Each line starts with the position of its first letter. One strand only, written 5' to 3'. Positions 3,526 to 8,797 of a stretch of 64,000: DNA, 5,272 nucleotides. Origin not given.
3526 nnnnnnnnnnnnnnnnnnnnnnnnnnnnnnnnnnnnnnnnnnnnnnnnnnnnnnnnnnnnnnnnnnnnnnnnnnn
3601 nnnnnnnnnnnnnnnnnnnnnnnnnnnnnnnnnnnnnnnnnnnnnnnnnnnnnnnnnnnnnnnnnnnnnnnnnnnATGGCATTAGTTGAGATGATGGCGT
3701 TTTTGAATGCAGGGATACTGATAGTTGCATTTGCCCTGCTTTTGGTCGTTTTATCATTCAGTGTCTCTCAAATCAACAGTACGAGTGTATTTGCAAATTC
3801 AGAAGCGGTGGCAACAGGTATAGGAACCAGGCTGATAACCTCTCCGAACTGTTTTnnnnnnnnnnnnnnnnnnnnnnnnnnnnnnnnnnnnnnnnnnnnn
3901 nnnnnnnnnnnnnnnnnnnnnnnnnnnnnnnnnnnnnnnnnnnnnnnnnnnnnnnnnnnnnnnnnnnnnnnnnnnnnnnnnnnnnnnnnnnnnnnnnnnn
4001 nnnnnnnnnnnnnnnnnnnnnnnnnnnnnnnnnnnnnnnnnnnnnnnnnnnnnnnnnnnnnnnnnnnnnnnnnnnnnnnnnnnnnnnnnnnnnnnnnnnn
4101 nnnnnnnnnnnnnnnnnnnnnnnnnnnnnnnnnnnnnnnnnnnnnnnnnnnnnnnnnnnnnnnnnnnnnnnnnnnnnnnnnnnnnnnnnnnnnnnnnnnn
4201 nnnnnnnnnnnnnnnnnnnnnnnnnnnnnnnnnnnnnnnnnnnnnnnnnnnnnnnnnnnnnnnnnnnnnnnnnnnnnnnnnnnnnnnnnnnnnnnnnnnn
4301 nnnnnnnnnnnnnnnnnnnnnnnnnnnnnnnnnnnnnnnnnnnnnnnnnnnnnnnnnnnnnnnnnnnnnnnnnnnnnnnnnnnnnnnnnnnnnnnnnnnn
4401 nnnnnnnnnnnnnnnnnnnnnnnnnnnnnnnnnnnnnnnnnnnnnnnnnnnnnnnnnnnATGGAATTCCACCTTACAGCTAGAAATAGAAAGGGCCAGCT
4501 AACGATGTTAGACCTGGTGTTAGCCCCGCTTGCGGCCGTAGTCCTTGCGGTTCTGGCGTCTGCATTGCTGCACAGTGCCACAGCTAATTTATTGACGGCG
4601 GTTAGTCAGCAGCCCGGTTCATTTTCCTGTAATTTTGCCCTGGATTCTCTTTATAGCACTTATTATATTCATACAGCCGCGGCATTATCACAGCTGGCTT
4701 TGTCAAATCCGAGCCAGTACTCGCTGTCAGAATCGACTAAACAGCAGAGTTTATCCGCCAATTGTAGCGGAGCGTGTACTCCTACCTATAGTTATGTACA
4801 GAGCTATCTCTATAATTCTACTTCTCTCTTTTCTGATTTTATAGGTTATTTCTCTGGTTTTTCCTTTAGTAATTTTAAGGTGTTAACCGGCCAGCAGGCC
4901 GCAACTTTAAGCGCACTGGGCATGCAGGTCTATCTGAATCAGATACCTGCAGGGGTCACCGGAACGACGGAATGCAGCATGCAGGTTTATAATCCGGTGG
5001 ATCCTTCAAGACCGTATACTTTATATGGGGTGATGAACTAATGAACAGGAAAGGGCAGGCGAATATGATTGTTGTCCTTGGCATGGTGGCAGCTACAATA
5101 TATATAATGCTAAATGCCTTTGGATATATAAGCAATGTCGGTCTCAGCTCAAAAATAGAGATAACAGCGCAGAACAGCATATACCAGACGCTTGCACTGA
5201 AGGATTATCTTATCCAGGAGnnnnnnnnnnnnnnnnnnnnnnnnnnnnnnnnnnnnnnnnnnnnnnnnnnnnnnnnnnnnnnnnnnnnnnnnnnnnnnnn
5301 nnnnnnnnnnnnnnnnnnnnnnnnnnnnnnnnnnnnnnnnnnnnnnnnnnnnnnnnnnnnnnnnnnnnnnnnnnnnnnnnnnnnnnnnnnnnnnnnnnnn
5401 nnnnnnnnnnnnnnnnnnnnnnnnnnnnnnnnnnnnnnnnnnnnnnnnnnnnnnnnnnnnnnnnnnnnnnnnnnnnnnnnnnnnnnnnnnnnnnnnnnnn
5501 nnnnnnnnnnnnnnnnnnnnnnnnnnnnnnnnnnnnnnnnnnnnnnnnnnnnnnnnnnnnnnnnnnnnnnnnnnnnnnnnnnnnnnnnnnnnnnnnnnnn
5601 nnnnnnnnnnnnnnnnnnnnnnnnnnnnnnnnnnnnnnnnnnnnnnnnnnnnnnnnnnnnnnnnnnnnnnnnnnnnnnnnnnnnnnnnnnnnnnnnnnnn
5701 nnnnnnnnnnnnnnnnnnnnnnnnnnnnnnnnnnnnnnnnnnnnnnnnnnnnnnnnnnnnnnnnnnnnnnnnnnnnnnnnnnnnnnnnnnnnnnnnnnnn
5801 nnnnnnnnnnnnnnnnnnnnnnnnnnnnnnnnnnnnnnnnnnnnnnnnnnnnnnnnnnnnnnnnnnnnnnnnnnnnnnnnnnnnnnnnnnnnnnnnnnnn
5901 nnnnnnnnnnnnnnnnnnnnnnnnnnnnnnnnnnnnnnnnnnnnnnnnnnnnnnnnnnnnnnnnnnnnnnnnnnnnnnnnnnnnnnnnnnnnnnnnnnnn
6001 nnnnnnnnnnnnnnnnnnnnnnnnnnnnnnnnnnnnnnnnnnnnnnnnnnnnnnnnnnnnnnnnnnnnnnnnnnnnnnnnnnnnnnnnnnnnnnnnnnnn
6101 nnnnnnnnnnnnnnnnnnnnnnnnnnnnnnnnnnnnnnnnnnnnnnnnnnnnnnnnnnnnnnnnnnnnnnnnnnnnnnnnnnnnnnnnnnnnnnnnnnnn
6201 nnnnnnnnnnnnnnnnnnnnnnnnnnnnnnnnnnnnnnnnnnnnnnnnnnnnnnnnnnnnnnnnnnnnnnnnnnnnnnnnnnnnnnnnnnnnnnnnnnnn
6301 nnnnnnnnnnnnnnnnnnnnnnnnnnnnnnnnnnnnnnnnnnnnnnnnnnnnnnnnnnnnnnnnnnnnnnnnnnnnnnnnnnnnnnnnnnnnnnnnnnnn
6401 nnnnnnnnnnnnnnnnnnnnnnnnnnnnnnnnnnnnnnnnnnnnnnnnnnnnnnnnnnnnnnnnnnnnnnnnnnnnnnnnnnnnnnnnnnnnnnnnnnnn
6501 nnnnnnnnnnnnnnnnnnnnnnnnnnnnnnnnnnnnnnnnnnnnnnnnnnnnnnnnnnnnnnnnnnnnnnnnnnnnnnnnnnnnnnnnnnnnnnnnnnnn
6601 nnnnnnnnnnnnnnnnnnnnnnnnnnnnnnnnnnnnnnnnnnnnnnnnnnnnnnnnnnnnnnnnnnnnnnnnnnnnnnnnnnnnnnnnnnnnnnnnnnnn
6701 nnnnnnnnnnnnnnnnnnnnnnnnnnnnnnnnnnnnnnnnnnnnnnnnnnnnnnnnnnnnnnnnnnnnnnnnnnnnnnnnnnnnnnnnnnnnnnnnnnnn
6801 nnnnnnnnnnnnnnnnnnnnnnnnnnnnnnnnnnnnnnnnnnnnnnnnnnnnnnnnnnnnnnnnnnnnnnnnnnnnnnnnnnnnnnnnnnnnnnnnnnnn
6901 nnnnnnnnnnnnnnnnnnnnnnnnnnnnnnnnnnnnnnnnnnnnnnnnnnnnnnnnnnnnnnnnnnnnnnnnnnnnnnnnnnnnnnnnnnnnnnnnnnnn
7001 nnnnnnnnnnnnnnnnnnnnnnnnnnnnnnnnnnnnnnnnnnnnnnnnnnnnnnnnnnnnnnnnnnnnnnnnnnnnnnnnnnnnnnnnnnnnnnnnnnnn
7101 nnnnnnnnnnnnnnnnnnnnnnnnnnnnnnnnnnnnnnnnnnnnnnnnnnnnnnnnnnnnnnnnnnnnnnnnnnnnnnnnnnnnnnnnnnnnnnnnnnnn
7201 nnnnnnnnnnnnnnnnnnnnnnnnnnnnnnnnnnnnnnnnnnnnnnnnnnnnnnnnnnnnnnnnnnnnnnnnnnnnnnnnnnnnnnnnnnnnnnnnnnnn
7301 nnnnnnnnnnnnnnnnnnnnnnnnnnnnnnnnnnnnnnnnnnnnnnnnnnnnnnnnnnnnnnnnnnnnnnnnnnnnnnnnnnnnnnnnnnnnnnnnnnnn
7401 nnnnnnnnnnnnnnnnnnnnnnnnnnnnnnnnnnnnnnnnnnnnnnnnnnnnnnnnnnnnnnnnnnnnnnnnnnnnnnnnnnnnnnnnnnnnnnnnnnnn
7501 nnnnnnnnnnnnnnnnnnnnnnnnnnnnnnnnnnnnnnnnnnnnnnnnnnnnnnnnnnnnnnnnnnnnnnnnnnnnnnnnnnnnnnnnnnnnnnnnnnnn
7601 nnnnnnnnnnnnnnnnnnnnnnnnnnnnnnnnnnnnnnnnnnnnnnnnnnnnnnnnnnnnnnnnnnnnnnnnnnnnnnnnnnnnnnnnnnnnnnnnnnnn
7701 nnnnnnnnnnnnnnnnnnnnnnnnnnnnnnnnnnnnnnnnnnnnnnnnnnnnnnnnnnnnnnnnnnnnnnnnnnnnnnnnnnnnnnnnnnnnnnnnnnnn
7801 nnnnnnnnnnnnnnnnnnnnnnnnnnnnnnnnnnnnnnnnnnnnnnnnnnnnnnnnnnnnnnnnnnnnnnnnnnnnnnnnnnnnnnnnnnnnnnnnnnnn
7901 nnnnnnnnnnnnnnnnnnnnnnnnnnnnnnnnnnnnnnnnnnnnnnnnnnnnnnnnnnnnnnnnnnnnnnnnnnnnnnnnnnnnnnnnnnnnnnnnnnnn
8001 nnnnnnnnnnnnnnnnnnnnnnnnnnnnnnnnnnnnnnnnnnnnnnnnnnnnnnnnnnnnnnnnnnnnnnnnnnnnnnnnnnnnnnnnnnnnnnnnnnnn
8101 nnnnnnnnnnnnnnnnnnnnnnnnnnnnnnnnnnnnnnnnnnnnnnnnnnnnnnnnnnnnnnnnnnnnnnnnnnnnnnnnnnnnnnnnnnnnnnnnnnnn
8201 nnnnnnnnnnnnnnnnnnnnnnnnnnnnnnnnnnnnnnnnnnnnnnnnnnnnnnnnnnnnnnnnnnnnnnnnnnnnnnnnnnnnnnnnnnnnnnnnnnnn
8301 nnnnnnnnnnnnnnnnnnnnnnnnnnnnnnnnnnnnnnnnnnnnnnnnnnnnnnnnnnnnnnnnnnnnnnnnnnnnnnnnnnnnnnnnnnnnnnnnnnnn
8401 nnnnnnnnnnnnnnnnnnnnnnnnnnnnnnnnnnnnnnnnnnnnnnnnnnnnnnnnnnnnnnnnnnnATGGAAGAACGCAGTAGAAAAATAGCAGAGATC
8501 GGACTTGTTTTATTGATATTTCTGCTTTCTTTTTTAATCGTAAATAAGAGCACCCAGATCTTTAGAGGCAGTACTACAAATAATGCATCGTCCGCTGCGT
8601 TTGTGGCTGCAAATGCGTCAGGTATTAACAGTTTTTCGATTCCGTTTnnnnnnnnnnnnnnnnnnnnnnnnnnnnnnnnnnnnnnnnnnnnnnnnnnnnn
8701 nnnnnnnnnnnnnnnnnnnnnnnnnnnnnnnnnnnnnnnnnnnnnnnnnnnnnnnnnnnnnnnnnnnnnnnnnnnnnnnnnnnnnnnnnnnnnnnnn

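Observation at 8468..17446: About 3000-aa single ORF: charge-poor, Cys-studded, sequon-dense giant surface protein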

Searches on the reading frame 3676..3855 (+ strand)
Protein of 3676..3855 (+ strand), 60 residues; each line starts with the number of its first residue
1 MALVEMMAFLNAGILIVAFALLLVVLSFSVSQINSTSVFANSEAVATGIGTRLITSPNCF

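Call 69: search_protein_families(library=pfam, proteins=[window:3676-3855:+], max_evalue=10)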
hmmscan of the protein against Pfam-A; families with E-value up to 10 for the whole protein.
seq(60 aa): 1 family
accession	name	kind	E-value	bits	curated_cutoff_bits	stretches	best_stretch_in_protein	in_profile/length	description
PF07271.16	Cytadhesin_P30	-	0.27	11.3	40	1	3-58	11-64/275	Cytadhesin P30/P32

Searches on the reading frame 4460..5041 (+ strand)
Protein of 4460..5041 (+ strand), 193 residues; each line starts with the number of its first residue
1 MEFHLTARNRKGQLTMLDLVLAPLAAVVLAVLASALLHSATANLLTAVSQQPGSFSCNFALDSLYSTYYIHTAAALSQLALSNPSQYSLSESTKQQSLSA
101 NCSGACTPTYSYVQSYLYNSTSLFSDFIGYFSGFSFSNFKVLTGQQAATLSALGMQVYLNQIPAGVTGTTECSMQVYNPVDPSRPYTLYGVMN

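Call 5: search_protein_families(library=pfam, proteins=[window:4460-5041:+], max_evalue=0.01)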
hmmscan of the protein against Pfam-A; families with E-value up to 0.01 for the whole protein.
window:4460-5041:+ (193 aa): 1 family
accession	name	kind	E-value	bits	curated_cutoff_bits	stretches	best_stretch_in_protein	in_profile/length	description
PF23560.1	GBD_Hemicentin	-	0.0033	17.7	27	1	40-99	2-60/100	Hemicentin galactose-binding domain-like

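Call 22: search_protein_families(library=ncbifam, proteins=[window:4460-5041:+], max_evalue=1)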
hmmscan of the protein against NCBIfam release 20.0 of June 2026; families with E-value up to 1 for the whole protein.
window:4460-5041:+ (193 aa): 1 family
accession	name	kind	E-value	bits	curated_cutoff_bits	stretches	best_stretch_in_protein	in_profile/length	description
TIGR01653.1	lactococcin_972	subfamily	0.021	15.1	32.1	1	15-75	9-56/97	lactococcin 972 family bacteriocin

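Call 91: search_solved_structures(query=A5, max_evalue=10, show_alignments=3)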
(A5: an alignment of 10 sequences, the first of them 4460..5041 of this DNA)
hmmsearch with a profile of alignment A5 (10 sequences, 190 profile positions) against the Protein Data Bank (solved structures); distinct sequences matched with E-value up to 10: 4.
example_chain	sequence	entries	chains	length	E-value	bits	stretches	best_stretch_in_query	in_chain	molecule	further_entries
2n17_A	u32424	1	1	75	1.1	12.3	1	164-184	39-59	Lysozyme-Protease Inhibitor Protein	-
6dww_A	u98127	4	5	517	1.3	12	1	30-121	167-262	Hermes transposase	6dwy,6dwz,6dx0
2bw3_A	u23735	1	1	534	1.9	11.5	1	30-121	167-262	TRANSPOSASE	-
4d1q_A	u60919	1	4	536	1.9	11.5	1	30-121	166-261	TRANSPOSASE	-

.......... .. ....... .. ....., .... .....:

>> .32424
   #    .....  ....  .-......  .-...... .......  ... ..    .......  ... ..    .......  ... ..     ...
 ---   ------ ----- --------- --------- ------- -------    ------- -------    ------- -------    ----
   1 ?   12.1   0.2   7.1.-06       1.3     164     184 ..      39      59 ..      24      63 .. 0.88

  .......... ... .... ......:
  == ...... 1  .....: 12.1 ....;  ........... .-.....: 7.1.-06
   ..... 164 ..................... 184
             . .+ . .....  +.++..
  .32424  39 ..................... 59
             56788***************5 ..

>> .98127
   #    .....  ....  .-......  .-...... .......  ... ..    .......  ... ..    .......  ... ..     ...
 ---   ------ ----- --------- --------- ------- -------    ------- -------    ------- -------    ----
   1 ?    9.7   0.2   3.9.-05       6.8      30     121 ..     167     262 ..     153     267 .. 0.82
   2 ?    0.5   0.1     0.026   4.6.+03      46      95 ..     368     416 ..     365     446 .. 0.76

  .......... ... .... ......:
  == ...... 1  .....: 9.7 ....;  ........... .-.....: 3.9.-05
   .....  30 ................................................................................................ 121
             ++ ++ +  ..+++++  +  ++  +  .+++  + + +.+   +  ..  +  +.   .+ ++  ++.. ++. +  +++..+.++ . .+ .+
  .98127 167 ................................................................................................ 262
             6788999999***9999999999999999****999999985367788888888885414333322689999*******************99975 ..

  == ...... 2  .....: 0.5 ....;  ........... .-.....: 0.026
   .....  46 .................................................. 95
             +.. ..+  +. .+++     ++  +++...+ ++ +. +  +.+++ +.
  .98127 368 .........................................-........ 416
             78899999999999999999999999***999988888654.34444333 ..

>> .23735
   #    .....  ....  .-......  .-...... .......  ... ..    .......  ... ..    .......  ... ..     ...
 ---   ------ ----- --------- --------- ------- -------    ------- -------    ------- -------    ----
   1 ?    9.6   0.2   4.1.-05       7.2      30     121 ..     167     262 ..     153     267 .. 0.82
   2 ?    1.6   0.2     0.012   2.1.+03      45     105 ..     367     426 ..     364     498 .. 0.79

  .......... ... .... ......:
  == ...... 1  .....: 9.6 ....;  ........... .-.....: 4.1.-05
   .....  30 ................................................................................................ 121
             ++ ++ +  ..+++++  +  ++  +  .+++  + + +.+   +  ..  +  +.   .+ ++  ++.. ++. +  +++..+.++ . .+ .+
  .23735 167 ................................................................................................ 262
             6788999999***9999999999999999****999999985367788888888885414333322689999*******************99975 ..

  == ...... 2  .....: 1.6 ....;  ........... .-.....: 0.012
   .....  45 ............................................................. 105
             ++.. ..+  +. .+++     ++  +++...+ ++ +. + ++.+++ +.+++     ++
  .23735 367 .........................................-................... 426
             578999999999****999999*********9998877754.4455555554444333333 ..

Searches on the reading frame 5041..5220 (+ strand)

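Call 69: search_protein_families(library=pfam, proteins=[window:5041-5220:+], max_evalue=10)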
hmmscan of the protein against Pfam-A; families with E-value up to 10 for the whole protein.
seq(60 aa): 2 families
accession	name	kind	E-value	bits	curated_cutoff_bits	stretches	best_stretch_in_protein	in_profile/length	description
PF23906.1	DUF7248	-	0.0031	17.9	27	1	9-40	21-52/58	Family of unknown function (DUF7248)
PF14605.12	Nup35_RRM_2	-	0.071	13.5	27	1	8-48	2-40/53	Nup53/35/40-type RNA recognition motif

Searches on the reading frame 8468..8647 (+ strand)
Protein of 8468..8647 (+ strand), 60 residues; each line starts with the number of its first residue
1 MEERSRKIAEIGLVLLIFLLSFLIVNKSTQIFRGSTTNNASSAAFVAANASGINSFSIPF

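Call 69: search_protein_families(library=pfam, proteins=[window:8468-8647:+], max_evalue=10)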
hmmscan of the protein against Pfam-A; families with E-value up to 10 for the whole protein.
seq(60 aa): 0 families
